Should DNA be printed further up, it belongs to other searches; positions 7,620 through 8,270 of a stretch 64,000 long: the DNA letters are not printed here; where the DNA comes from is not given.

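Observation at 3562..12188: Five-copy family of 110-aa basic proteins, each an autonomous promoter-leader-ORF-terminator cassette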

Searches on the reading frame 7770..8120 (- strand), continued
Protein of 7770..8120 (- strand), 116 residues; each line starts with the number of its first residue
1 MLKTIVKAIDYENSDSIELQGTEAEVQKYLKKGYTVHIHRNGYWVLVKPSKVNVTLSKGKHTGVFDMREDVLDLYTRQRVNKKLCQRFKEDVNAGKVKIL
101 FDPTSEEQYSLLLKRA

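Call 46: get_annotated_region(hit=H1, flank=12000)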
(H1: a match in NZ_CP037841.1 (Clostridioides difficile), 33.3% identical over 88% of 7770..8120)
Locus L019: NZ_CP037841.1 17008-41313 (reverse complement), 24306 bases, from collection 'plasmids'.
description: Clostridioides difficile strain Cd5 plasmid pCd5_2, complete sequence
organism: Clostridioides difficile (NCBI taxid 1496)
taxonomy: Bacteria; Bacillota; Clostridia; Peptostreptococcales; Peptostreptococcaceae; Clostridioides; Clostridioides difficile
host: -; source: -; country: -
typing (MOB-suite, as given by PLSDB): non-mobilizable
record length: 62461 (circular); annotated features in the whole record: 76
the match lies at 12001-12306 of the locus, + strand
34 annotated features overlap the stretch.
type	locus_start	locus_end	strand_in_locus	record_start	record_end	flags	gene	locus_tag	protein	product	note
CDS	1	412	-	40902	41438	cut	-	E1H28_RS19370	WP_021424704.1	hypothetical protein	-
CDS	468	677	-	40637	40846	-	-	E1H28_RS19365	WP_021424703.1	hypothetical protein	-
CDS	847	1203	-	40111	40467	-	-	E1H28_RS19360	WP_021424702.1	hypothetical protein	-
CDS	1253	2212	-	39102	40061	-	-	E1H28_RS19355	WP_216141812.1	hypothetical protein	-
CDS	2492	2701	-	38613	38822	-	-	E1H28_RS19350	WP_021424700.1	helix-turn-helix transcriptional regulator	-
CDS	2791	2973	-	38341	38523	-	-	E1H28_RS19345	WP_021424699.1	hypothetical protein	-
CDS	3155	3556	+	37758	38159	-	-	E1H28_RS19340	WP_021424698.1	helix-turn-helix transcriptional regulator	-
CDS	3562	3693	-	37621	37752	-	-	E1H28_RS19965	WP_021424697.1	hypothetical protein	-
CDS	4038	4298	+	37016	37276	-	-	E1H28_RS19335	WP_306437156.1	helix-turn-helix transcriptional regulator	-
CDS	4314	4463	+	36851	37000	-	-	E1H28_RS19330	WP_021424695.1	hypothetical protein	-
CDS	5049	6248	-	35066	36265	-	-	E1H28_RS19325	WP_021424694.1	hypothetical protein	-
CDS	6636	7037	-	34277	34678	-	-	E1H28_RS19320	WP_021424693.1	helix-turn-helix transcriptional regulator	-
CDS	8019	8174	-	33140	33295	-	-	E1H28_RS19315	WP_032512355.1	hypothetical protein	-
CDS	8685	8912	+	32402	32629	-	-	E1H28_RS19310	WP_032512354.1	hypothetical protein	-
CDS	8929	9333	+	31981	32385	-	-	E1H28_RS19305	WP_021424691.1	hypothetical protein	-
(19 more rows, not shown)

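Call 48: search_protein_families(library=pfam, proteins=[L018:160-927:+, L018:1308-2660:+, L018:2701-3108:+, L018:3101-3805:+, L018:3891-5180:+, L018:5044-6174:+, L018:6642-7904:+, L018:8731-12429:+, L018:12492-13022:+], max_evalue=0.001)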
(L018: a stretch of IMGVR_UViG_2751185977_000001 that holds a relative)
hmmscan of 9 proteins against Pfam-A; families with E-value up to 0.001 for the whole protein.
L018:160-927:+ (255 aa): 0 families

L018:1308-2660:+ (450 aa): 0 families

L018:2701-3108:+ (135 aa): 1 family
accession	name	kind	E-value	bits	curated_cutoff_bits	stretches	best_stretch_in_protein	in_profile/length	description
PF05105.17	Phage_holin_4_1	-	1.3e-46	157.9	22.2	1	18-130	2-116/116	Bacteriophage holin family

L018:3101-3805:+ (234 aa): 2 families
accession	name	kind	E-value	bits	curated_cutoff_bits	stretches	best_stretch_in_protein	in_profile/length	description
PF01520.23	Amidase_3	-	2e-39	135.8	27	1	6-169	3-172/174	N-acetylmuramoyl-L-alanine amidase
PF05036.18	SPOR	-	2.2e-07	31.5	21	1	191-229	35-74/76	SPOR domain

L018:3891-5180:+ (429 aa): 3 families
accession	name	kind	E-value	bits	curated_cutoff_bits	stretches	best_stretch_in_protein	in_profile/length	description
PF00239.26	Resolvase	-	3.2e-33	115.3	23.3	1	20-166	2-144/145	Resolvase, N terminal domain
PF07508.19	Recombinase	-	6.2e-28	97.5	21.1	1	189-296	1-102/102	Recombinase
PF13408.12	Zn_ribbon_recom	-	6e-13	49.4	25.3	1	315-371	1-52/58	Recombinase zinc beta ribbon domain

L018:5044-6174:+ (376 aa): 3 families
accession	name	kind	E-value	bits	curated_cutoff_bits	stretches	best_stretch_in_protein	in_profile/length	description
PF00239.26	Resolvase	-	2.1e-35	122.4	23.3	1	29-176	2-144/145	Resolvase, N terminal domain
PF07508.19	Recombinase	-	7.2e-24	84.4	21.1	1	200-307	2-102/102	Recombinase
PF13408.12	Zn_ribbon_recom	-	2.4e-07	31.5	25.3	1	327-368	1-36/58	Recombinase zinc beta ribbon domain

L018:6642-7904:+ (420 aa): 0 families

L018:8731-12429:+ (1232 aa): 0 families

L018:12492-13022:+ (176 aa): 1 family
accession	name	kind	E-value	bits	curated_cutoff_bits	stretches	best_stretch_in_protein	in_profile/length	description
PF06056.18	Terminase_5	-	4.3e-05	23.8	20.3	1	11-55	1-45/58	Putative ATPase subunit of terminase (gpP-like)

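Call 57: search_protein_families(library=pfam, proteins=[L001:8377-9798:+, L002:5856-7226:+, L003:2662-3861:+, L004:8917-9900:+, L005:8661-9896:+, L008:8144-9619:+, L010:8585-9772:-, L007:2056-2604:+, L009:6076-6504:-, L018:6642-7904:+], max_evalue=0.01)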
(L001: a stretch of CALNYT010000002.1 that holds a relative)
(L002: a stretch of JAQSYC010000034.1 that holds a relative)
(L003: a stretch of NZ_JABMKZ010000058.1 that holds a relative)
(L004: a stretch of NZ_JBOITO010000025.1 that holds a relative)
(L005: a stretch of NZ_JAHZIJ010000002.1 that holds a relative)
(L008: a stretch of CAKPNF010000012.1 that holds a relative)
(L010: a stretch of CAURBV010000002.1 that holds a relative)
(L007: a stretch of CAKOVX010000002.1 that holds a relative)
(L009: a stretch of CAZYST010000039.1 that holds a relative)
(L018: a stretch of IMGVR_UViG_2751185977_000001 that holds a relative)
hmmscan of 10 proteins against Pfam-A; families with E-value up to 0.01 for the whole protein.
L001:8377-9798:+ (473 aa): 0 families

L002:5856-7226:+ (456 aa): 0 families

L003:2662-3861:+ (399 aa): 0 families

L004:8917-9900:+ (327 aa): 1 family
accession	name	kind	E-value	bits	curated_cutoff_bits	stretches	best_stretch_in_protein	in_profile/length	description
PF04822.18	Takusan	-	0.003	17.8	28.1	0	65-96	52-83/85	Takusan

L005:8661-9896:+ (411 aa): 0 families

L008:8144-9619:+ (491 aa): 11 families
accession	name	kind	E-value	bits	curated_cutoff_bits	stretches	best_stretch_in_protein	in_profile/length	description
PF01266.30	DAO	-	1.3e-41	143.8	27.9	1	66-411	1-353/353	FAD dependent oxidoreductase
PF07992.20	Pyr_redox_2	-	6.2e-09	36.1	26.1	2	62-111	142-189/291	Pyridine nucleotide-disulphide oxidoreductase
PF13450.12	NAD_binding_8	-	3.8e-08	33.9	21.9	1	69-97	1-29/68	NAD(P)-binding Rossmann-like domain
PF13738.12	Pyr_redox_3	-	3.7e-07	30.1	30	0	69-99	2-33/305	Pyridine nucleotide-disulphide oxidoreductase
PF01946.23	Thi4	-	1.2e-06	28.4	26.2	1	55-96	8-50/235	Thi4 family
PF00070.33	Pyr_redox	-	5.9e-05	23.9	22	1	67-111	2-46/82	Pyridine nucleotide-disulphide oxidoreductase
PF03486.20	HI0933_like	-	6e-05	23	50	1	66-158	2-96/244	HI0933-like protein Rossmann domain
PF01494.25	FAD_binding_3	-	7.6e-05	22.5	22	1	65-111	2-45/349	FAD binding domain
PF03721.20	UDPG_MGDP_dh_N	-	0.00052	20.1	27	1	66-97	2-33/187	UDP-glucose/GDP-mannose dehydrogenase family, NAD binding domain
PF02558.23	ApbA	-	0.00065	19.8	22.2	1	67-112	1-45/150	Ketopantoate reductase PanE/ApbA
PF00890.30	FAD_binding_2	-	0.0015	18.2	20.4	1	66-98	1-33/414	FAD binding domain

L010:8585-9772:- (395 aa): 2 families
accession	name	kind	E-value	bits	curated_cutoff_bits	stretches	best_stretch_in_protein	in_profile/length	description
PF01548.23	DEDD_Tnp_IS110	-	3.1e-42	144.4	29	1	19-175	1-155/155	Transposase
PF02371.22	Transposase_20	-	1.5e-27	96.2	21.3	1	280-366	2-87/87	Transposase IS116/IS110/IS902 family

L007:2056-2604:+ (182 aa): 2 families
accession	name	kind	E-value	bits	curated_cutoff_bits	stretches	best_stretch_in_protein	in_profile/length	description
PF02482.25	Ribosomal_S30AE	-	9.8e-18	65.1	23.7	1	9-98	1-87/88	Sigma 54 modulation protein / S30EA ribosomal protein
PF16321.10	Ribosom_S30AE_C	-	3.6e-12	46.2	25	1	121-177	3-57/57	Sigma 54 modulation/S30EA ribosomal protein C terminus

L009:6076-6504:- (142 aa): 3 families
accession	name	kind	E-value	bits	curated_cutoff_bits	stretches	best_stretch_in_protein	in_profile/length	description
PF02367.23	TsaE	-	3.2e-41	140.7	26.6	1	7-129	2-124/128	Threonylcarbamoyl adenosine biosynthesis protein TsaE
PF07693.20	KAP_NTPase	-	0.0056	16.4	20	1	14-86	3-65/293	KAP family P-loop domain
PF20720.3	nSTAND3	-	0.0092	16.1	27.2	0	16-53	7-44/155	Novel STAND NTPase 3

L018:6642-7904:+ (420 aa): 0 families

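Call 61: find_encoding_contigs(protein=P0009, flank=8000, max_places=3)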
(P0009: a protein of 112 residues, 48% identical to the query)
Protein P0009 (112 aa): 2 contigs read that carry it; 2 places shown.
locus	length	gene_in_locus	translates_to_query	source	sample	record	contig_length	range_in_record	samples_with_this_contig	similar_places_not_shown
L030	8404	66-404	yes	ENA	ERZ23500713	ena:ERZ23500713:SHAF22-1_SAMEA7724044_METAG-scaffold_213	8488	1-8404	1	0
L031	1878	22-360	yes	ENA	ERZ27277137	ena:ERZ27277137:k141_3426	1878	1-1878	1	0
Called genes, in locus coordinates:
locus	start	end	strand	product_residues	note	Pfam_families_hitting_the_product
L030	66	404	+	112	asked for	-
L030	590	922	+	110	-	-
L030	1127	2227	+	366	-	-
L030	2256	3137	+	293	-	PF00005:ABC_tran, PF13304:AAA_21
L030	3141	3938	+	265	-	PF12679:ABC2_membrane_2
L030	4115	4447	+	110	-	-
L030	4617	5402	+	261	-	PF12679:ABC2_membrane_2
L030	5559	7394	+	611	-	PF08818:DUF1801, PF01743:PolyA_pol, PF12627:PolyA_pol_RNAbd (weak), PF01966:HD (weak)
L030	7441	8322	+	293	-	PF08538:DUF1749, PF01738:DLH (faint), PF12146:Hydrolase_4, PF20408:Abhydrolase_11 (faint), PF00561:Abhydrolase_1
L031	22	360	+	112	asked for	-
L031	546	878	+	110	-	-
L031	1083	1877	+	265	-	?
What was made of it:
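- Checked: Position: the 3616 copy does sit between two ABC-2 permease genes, and this placement is conserved in a related strain (L030, call 61).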

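Call 62: find_encoding_contigs(protein=P0006, flank=8000, max_places=3)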
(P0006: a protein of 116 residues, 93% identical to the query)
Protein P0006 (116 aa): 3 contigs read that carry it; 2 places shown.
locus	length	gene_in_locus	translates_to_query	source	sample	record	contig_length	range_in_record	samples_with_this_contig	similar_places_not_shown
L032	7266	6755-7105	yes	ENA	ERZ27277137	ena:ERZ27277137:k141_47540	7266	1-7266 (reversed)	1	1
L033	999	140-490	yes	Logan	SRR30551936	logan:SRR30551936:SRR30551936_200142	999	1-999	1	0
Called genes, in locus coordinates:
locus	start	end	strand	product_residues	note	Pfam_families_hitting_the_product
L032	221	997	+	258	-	PF18761:Heliorhodopsin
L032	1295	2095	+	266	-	PF00005:ABC_tran, PF02463:SMC_N (weak), PF13304:AAA_21 (faint)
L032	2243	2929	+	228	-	PF00005:ABC_tran, PF01637:ATPase_2 (weak), PF02463:SMC_N (faint), PF13304:AAA_21 (faint)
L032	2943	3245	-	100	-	-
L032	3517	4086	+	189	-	-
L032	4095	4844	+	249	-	PF00583:Acetyltransf_1 (weak), PF13673:Acetyltransf_10 (faint), PF17013:Acetyltransf_15 (weak), PF14268:YoaP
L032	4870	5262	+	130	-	PF12675:DUF3795 (weak)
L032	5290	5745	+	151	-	-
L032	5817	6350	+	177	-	-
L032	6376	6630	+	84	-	-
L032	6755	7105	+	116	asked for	-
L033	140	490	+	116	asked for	-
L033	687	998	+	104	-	?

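Call 63: find_encoding_contigs(protein=P0004, flank=8000, max_places=3)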
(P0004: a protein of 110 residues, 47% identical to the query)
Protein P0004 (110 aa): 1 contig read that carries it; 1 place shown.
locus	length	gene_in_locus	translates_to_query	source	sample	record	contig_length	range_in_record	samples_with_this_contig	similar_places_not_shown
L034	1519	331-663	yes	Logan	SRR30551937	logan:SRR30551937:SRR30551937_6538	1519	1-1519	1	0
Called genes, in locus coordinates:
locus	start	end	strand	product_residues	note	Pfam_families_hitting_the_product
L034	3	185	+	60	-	?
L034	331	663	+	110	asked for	-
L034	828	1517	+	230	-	?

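Call 74: find_related_loci(query=A3, collection=metagenome_contigs, flank=6000)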
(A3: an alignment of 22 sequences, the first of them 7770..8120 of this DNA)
Query A3 (116 aa) in metagenome_contigs; peptide patterns used: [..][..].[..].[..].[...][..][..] (x = any residue, [..] = any of these).
182 stretches matched a pattern; 9 encode a relative of the query (tblastn E <= 1e-3); 9 distinct loci.
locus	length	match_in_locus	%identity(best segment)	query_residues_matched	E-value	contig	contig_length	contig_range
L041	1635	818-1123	56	1-102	2e-34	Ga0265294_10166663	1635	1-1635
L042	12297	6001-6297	42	5-103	3e-28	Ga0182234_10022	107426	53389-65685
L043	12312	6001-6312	43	1-104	7e-28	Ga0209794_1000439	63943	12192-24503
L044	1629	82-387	47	3-104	2e-27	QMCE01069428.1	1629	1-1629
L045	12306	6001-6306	45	1-102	5e-27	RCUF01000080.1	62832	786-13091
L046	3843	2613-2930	46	1-105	2e-24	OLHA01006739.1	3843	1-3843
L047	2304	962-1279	46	1-105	2e-24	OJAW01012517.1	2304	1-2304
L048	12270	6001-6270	43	11-99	2e-21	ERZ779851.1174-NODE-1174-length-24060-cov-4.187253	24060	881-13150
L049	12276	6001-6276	42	9-99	3e-21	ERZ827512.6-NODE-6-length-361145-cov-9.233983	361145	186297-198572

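Call 76: search_protein_families(library=padloc, proteins=[L001:8377-9798:+, L002:5856-7226:+, L003:2662-3861:+, L004:8917-9900:+, L018:6642-7904:+, L018:8731-12429:+, L001:10867-13278:+, L014:11372-13855:+, L014:10831-11352:+], max_evalue=0.01)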
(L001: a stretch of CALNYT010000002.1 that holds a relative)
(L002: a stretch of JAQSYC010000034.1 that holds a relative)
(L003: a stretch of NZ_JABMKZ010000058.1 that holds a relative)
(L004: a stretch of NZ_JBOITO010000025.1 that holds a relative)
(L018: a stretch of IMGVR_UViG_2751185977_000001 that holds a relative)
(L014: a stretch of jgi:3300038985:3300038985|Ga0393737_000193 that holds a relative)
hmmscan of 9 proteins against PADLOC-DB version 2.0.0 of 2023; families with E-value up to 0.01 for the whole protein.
L001:8377-9798:+ (473 aa): 0 families

L002:5856-7226:+ (456 aa): 0 families

L003:2662-3861:+ (399 aa): 0 families

L004:8917-9900:+ (327 aa): 0 families

L018:6642-7904:+ (420 aa): 0 families

L018:8731-12429:+ (1232 aa): 1 family
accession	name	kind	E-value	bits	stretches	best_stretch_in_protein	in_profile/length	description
PDLC04140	mad8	-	3.7e-05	21.4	1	202-407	8-151/314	mads_8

L001:10867-13278:+ (803 aa): 0 families

L014:11372-13855:+ (827 aa): 0 families

L014:10831-11352:+ (173 aa): 0 families

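Call 77: search_protein_families(library=phrogs, proteins=[L001:8377-9798:+, L002:5856-7226:+, L003:2662-3861:+, L004:8917-9900:+, L018:6642-7904:+, L018:8731-12429:+, L001:10867-13278:+, L014:11372-13855:+, L014:10831-11352:+], max_evalue=0.01)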
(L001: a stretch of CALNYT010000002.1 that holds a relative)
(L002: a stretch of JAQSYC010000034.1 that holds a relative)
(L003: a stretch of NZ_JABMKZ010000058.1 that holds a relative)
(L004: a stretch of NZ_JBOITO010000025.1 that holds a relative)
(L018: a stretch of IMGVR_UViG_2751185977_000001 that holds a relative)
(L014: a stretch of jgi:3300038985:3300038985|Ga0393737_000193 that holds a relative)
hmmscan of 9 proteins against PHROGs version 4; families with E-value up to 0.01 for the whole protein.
L001:8377-9798:+ (473 aa): 0 families

L002:5856-7226:+ (456 aa): 0 families

L003:2662-3861:+ (399 aa): 0 families

L004:8917-9900:+ (327 aa): 0 families

L018:6642-7904:+ (420 aa): 0 families

L018:8731-12429:+ (1232 aa): 0 families

L001:10867-13278:+ (803 aa): 0 families

L014:11372-13855:+ (827 aa): 0 families

L014:10831-11352:+ (173 aa): 0 families

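Call 79: search_protein_families(library=pfam, proteins=[L001:555-4292:+, L001:4417-5880:+, L001:10867-13278:+, L001:13256-16576:+, L042:756-2828:+, L042:2998-4617:+, L045:2244-4376:+, L043:9604-11541:-, L043:8526-9653:-, L002:2887-4182:+], max_evalue=0.001)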
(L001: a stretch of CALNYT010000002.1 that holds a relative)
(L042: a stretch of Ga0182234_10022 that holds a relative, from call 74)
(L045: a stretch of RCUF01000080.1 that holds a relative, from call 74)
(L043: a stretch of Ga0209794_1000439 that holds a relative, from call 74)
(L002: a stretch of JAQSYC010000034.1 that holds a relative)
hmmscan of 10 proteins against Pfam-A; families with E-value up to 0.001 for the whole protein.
L001:555-4292:+ (1245 aa): 3 families
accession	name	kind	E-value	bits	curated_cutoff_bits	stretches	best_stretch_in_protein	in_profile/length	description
PF02384.22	N6_Mtase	-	9.2e-33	114.3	20.4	1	416-695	4-269/311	N-6 DNA Methylase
PF01420.25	Methylase_S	-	2.5e-20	73.8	22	2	1072-1206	2-140/168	Type I restriction modification DNA specificity domain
PF07669.17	Eco57I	-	2.8e-12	47.5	25.3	1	547-646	70-168/171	Eco57I restriction-modification methylase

L001:4417-5880:+ (487 aa): 4 families
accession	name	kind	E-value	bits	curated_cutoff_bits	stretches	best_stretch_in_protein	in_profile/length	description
PF05598.16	DUF772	-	5.4e-16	58.8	23.1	1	53-122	1-68/74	Transposase domain (DUF772)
PF13751.12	DDE_Tnp_1_6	-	3e-15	57.1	25.1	1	365-482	5-124/125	Transposase DDE domain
PF01609.27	DDE_Tnp_1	-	4.3e-13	49.9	23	1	244-479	21-200/200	Transposase DDE domain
PF13612.12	DDE_Tnp_1_3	-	2.5e-05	24.8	27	1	246-339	33-119/155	Transposase DDE domain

L001:10867-13278:+ (803 aa): 0 families

L001:13256-16576:+ (1106 aa): 1 family
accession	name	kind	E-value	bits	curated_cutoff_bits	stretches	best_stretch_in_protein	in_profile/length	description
PF03235.19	GmrSD_N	-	1.6e-24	87.6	33.2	2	46-245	11-188/199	GmrSD restriction endonuclease, N-terminal domain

L042:756-2828:+ (690 aa): 3 families
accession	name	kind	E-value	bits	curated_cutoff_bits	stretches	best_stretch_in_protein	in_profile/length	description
PF01131.25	Topoisom_bac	-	2.3e-103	346.8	35.1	1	151-563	3-410/411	DNA topoisomerase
PF01751.28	Toprim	-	1.1e-12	48.4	23.1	1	2-132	1-95/96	Toprim domain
PF13342.12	Toprim_Crpt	-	1.9e-05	25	32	1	618-680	2-57/60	C-terminal repeat of topoisomerase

L042:2998-4617:+ (539 aa): 3 families
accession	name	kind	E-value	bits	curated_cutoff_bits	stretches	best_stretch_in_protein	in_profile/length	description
PF04002.20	RadC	-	2.7e-43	147.2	22.1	1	75-198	1-120/121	RadC-like JAB domain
PF14191.11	YodL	-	2e-28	99.7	24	1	345-444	2-95/98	YodL-like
PF14195.11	DUF4316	-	3e-14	52.9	25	1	452-492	2-37/43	Domain of unknown function (DUF4316)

L045:2244-4376:+ (710 aa): 0 families

L043:9604-11541:- (645 aa): 3 families
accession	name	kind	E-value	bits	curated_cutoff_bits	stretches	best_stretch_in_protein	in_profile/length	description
PF02384.22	N6_Mtase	-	2.9e-35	122.5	20.4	1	303-585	2-288/311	N-6 DNA Methylase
PF01170.24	UPF0020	-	4.6e-07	30.2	22.3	1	339-497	21-190/197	RMKL-like, methyltransferase domain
PF20473.4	MmeI_Mtase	-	4.3e-05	23.3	27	1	349-406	22-85/259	MmeI, DNA-methyltransferase domain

L043:8526-9653:- (375 aa): 1 family
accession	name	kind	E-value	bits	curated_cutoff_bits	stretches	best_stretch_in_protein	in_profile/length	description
PF01420.25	Methylase_S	-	2.4e-33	116.1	22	2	214-365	2-160/168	Type I restriction modification DNA specificity domain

L002:2887-4182:+ (431 aa): 2 families
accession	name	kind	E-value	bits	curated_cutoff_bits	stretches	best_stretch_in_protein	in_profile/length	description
PF00669.25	Flagellin_N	-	3.5e-46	157.1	26.6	1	3-139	1-137/139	Bacterial flagellin N-terminal helical region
PF00700.27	Flagellin_C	-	1.3e-29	102.8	23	1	346-430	2-86/86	Bacterial flagellin C-terminal helical region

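Call 87: predict_structure(alignment_id=A6)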
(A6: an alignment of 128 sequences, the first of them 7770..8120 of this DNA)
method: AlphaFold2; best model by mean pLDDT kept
length: 116 residues; sequences in the alignment: 128
mean_pLDDT: 94.6   pTM: 0.81
mean pLDDT of the five models: 94.6, 94.4, 94.1, 94.0, 93.0
residues with pLDDT >= 90: 102; 70-90: 13; 50-70: 1; < 50: 0
segments of 3 or more residues with pLDDT < 50: none
pLDDT, mean of each block of 10 residues (from residue 1): 92 98 98 98 98 95 95 97 98 96 83 86
secondary structure, 60 per line:
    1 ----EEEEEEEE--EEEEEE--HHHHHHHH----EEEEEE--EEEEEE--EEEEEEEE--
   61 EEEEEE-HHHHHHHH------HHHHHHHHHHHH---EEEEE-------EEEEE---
elements in order: E5-12 E15-20 H23-30 E35-40 E43-48 E51-58 E61-66 H68-75 H82-93 E97-101 E109-113
